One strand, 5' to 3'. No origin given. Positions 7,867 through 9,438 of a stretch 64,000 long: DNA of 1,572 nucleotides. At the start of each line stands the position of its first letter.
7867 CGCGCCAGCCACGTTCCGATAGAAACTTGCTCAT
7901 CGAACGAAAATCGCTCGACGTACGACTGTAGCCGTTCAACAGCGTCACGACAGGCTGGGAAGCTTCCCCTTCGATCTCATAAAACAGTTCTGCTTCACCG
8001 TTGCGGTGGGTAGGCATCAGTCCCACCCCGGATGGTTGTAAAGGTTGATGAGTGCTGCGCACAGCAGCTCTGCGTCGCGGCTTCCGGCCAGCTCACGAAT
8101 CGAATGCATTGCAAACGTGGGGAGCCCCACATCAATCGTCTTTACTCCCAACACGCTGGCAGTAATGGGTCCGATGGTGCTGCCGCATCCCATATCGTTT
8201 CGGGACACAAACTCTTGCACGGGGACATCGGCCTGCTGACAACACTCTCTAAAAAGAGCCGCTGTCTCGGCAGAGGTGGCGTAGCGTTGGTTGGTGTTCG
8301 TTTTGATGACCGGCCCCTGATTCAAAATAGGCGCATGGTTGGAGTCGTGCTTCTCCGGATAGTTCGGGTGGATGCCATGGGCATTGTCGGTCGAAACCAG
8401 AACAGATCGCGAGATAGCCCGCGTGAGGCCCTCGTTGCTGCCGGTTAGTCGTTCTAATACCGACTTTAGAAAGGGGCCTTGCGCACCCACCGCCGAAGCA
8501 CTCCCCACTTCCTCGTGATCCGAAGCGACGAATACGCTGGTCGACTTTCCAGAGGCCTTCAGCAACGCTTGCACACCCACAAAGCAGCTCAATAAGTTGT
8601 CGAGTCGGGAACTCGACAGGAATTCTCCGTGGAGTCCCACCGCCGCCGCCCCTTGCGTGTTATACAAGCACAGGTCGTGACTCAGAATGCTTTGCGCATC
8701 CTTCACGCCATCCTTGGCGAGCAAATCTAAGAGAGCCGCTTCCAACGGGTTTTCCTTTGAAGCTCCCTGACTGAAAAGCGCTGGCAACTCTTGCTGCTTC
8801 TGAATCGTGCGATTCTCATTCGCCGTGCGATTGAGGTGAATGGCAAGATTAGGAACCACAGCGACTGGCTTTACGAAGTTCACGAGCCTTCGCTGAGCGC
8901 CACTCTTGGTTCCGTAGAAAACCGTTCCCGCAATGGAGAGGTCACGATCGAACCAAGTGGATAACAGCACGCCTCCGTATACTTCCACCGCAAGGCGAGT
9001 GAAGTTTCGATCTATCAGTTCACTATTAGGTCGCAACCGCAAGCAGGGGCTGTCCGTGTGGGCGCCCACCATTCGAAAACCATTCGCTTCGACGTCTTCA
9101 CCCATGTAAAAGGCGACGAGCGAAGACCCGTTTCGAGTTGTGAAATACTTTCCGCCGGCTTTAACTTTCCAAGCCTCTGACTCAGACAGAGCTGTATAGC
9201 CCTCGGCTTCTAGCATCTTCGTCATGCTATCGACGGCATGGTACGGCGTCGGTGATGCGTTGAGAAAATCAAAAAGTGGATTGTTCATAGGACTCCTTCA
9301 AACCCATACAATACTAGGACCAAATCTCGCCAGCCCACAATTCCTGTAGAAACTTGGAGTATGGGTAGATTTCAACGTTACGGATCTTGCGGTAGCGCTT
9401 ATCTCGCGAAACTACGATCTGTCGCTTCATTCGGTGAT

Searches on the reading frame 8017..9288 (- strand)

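Call 36: search_protein_families(library=pfam, proteins=[window:8017-9288:-], max_evalue=0.00001)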
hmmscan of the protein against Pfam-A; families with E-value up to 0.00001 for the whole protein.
window:8017-9288:- (423 aa): 2 families
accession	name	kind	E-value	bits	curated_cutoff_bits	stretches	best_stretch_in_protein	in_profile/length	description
PF02127.20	Peptidase_M18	-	9.3e-135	450.2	24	1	8-413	1-428/432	Aminopeptidase I zinc metalloprotease (M18)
PF05343.19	Peptidase_M42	-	3.6e-09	36.5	23.2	0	311-407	197-287/292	M42 glutamyl aminopeptidase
